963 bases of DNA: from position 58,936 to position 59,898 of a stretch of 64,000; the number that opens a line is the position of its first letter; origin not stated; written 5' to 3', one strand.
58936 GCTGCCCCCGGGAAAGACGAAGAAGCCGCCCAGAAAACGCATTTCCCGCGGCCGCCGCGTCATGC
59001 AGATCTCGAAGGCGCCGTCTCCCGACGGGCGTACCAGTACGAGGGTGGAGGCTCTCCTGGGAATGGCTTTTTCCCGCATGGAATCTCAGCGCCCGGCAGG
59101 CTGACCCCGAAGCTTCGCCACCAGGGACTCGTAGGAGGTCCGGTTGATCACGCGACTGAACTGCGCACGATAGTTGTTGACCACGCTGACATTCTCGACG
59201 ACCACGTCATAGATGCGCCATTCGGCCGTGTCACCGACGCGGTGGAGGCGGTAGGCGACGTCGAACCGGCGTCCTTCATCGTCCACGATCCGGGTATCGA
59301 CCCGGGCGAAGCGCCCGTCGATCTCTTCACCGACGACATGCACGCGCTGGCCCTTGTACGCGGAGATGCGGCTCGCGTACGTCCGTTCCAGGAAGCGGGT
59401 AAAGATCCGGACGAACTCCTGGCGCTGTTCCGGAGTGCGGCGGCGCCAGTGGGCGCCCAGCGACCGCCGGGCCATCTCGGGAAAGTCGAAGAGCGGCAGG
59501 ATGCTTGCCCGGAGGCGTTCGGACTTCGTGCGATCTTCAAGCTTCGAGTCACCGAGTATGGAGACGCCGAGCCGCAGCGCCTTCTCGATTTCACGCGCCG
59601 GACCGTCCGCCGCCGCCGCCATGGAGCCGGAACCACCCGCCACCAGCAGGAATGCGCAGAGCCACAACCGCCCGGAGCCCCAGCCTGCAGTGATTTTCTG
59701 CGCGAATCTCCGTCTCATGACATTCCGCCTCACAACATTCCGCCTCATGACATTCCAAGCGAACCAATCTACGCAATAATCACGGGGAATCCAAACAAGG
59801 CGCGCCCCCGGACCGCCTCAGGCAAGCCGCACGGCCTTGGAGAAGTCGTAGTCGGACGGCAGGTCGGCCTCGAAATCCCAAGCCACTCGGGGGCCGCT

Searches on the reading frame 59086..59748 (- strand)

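Call 71: search_protein_families(library=ncbifam, proteins=[window:59086-59748:-], max_evalue=1e-10)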
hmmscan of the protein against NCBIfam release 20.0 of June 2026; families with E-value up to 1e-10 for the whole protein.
window:59086-59748:- (220 aa): 2 families
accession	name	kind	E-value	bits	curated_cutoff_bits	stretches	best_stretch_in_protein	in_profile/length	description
TIGR03481.1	HpnM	hypoth_equivalog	3.3e-25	88.6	160.1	1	45-216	23-194/200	hopanoid biosynthesis associated membrane protein HpnM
NF011697.0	PRK15117.1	equivalog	1.3e-15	57.8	195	1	27-214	4-198/211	phospholipid-binding protein MlaC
